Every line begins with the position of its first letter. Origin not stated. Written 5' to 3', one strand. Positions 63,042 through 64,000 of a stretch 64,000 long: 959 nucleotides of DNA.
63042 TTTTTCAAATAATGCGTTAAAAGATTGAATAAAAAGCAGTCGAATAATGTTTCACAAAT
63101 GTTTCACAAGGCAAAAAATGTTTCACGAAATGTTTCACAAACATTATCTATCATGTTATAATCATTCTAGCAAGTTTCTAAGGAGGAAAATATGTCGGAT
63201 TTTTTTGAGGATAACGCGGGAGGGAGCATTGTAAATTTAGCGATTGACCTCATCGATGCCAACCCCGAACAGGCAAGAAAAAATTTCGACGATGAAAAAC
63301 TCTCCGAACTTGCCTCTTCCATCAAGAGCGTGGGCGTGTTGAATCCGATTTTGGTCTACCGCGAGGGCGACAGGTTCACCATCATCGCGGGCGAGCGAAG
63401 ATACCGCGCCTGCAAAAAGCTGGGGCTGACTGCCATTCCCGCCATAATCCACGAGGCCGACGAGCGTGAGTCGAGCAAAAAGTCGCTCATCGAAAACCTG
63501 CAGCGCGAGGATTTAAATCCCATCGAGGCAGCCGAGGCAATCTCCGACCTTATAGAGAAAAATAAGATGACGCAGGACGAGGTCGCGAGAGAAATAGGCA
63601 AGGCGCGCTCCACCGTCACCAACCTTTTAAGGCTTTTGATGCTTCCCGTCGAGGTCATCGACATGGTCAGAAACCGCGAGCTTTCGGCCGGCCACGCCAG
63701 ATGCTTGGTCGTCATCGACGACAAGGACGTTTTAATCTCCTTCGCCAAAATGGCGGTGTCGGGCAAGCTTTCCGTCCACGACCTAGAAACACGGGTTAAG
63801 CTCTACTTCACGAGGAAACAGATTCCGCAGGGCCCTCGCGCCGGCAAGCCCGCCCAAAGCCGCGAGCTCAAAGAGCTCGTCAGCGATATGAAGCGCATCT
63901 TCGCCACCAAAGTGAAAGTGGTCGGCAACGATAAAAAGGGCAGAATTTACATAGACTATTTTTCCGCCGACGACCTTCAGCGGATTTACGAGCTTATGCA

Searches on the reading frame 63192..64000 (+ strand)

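Call 55: search_protein_families(library=ncbifam, proteins=[window:63192-64000:+], max_evalue=0.001)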
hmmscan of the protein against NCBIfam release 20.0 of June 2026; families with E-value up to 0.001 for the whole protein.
window:63192-64000:+ (269 aa): 7 families
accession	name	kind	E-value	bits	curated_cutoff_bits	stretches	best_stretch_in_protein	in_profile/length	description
TIGR04285.1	nucleoid_noc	exception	3.7e-64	216.5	315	1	13-235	2-224/255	nucleoid occlusion protein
TIGR00180.1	parB_part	domain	1.6e-51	174.7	58.45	1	14-186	6-183/186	ParB/RepB/Spo0J family partition protein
TIGR03734.1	PRTRC_parB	hypoth_equivalog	1.2e-29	103.3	278.6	1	27-202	7-186/555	PRTRC system ParB family protein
TIGR03454.1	partition_RepB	equivalog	5.8e-17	62.1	201.5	1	9-159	60-212/325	plasmid partitioning protein RepB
NF010406.0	PRK13832.1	subfamily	7.8e-15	54.4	640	1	21-149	12-142/578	plasmid partitioning protein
NF010440.0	PRK13866.1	equivalog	1.8e-07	30.6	522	1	9-116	61-171/336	plasmid partitioning protein RepB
NF053625.1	SerKinSerKArch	equivalog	2.1e-06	27.1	380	1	21-91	19-92/244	ADP-dependent L-serine kinase SerK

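Call 59: search_solved_structures(query=window:63192-64000:+, show_alignments=4, max_evalue=1e-10)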
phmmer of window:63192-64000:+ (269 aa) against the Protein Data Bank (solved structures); distinct sequences matched with E-value up to 1e-10: 13.
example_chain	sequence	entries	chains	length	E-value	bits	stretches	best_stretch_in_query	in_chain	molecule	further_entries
7bnk_A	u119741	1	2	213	1.1e-48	169.2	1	12-204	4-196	ParB family protein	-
1vz0_A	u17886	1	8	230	3.7e-48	167.4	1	9-210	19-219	Chromosome-partitioning protein Spo0J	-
7o0n_A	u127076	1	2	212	9e-48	166.2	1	13-204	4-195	ParB family protein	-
7bnr_A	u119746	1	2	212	9.3e-48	166.1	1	13-204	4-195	ParB family protein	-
7ng0_A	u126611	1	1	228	7.4e-43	150.1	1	18-213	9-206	Nucleoid occlusion protein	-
7nfu_A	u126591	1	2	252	1.2e-42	149.4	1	16-213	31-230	Nucleoid occlusion protein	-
6sdk_A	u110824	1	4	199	2.1e-39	138.8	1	20-202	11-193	Stage 0 sporulation protein J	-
4umk_A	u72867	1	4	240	3.3e-38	134.8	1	11-200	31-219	PROBABLE CHROMOSOME-PARTITIONING PROTEIN PARB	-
6t1f_A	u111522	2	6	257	7.3e-38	133.7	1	10-202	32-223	Chromosome-partitioning protein ParB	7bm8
7ol9_A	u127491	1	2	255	8.7e-36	126.9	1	12-222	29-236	Nucleoid occlusion protein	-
8qa8_A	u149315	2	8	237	1.5e-19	73.8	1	9-168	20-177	Transcriptional repressor protein KorB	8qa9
6y93_A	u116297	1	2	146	4.8e-18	68.8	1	93-222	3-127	Nucleoid occlusion protein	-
6s6h_A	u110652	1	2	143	7.8e-18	68.1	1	98-202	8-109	Chromosome-partitioning protein ParB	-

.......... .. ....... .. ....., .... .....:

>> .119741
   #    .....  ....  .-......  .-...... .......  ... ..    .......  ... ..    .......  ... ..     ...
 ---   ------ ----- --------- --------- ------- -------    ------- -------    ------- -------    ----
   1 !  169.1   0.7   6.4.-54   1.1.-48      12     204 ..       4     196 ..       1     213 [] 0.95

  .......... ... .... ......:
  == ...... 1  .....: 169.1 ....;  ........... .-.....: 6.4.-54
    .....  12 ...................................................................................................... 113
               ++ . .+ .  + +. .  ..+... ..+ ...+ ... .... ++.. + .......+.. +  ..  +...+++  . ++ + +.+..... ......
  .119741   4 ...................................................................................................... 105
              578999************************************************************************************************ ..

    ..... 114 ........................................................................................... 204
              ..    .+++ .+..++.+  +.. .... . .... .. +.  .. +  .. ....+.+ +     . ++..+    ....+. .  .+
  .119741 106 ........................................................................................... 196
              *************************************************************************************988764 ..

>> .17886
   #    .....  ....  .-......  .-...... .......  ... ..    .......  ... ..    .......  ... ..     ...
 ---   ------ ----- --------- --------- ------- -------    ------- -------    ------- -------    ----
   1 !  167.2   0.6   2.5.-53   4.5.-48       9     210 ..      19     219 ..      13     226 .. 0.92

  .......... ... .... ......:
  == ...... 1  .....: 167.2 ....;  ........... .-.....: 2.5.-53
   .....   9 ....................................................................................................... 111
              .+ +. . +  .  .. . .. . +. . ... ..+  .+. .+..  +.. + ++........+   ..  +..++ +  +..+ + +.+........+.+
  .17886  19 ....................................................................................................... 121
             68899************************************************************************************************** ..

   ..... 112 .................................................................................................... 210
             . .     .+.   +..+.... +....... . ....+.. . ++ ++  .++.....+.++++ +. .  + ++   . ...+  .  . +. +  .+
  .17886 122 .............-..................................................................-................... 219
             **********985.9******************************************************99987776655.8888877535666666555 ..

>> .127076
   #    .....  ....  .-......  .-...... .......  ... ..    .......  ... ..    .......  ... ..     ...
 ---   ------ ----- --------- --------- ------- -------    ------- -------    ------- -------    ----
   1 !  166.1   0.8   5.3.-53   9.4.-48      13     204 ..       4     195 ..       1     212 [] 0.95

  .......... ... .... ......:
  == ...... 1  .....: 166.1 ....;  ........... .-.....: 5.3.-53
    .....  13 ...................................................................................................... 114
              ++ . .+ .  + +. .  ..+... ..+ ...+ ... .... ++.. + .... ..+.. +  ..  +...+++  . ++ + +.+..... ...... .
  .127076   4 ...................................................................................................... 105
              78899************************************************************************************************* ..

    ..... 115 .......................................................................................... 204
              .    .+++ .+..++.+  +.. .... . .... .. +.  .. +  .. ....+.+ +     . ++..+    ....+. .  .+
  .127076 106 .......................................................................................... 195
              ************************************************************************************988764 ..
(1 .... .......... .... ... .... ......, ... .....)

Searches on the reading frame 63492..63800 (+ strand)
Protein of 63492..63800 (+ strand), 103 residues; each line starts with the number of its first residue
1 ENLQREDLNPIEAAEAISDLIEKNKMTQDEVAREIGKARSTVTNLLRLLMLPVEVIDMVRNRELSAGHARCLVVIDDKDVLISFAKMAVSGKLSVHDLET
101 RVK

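Call 70: search_solved_structures(query=window:63492-63800:+, show_alignments=5, max_evalue=0.00001)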
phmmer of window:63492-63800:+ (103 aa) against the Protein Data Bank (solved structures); distinct sequences matched with E-value up to 0.00001: 12.
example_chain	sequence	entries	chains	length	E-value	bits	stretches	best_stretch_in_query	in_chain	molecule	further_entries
7o0n_A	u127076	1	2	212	3.9e-22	81.3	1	1-101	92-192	ParB family protein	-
7bnk_A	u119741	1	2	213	3.9e-22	81.3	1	1-101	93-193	ParB family protein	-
7bnr_A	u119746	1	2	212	4e-22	81.3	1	1-101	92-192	ParB family protein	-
1vz0_A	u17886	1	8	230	3.2e-21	78.4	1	1-97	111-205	Chromosome-partitioning protein Spo0J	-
7ng0_A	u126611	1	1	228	2.3e-18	69.3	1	1-102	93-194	Nucleoid occlusion protein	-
7nfu_A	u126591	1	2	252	2.5e-18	69.2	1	1-102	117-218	Nucleoid occlusion protein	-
6s6h_A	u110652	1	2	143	4.2e-17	65.3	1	1-100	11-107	Chromosome-partitioning protein ParB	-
6sdk_A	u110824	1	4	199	5.5e-17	64.9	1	1-101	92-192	Stage 0 sporulation protein J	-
6t1f_A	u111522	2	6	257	1.5e-16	63.5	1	1-100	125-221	Chromosome-partitioning protein ParB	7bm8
4umk_A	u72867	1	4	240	1.1e-15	60.7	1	1-99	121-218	PROBABLE CHROMOSOME-PARTITIONING PROTEIN PARB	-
6y93_A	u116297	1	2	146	1.6e-15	60.3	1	1-102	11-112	Nucleoid occlusion protein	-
7ol9_A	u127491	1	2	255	4.8e-15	58.7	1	1-102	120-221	Nucleoid occlusion protein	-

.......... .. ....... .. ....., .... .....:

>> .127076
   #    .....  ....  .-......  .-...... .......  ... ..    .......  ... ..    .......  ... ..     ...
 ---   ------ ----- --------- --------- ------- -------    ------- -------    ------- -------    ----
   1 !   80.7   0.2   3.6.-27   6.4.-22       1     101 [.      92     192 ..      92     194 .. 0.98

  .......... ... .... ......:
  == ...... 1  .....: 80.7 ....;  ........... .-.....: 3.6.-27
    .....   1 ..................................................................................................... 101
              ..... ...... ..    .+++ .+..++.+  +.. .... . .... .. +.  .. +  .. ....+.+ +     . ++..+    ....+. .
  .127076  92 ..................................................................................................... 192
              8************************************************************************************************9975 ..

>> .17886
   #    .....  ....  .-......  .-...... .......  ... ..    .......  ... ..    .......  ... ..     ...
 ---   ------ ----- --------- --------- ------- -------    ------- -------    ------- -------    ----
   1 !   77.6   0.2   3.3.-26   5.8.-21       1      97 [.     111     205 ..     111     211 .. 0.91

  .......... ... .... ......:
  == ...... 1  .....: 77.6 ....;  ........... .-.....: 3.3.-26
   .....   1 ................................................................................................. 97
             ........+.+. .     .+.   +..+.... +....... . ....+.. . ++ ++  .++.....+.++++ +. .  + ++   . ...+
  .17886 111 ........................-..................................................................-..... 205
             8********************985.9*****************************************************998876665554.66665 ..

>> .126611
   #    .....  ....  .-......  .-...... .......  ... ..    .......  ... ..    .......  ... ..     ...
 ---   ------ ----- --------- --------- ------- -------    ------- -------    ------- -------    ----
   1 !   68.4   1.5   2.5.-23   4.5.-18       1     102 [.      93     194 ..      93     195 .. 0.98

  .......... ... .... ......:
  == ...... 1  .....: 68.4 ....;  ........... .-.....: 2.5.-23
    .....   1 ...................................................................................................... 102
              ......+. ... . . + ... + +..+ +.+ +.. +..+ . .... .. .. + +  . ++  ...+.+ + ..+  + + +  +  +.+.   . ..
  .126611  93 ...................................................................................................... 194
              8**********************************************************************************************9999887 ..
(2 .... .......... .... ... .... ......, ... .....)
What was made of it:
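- On Chromosomal parS (ParABS centromere): Its helix reads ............SAGHAR, as in Thermus Spo0J (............TAGHAR), not as in Noc (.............TERHAR) (calls 59, 70).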
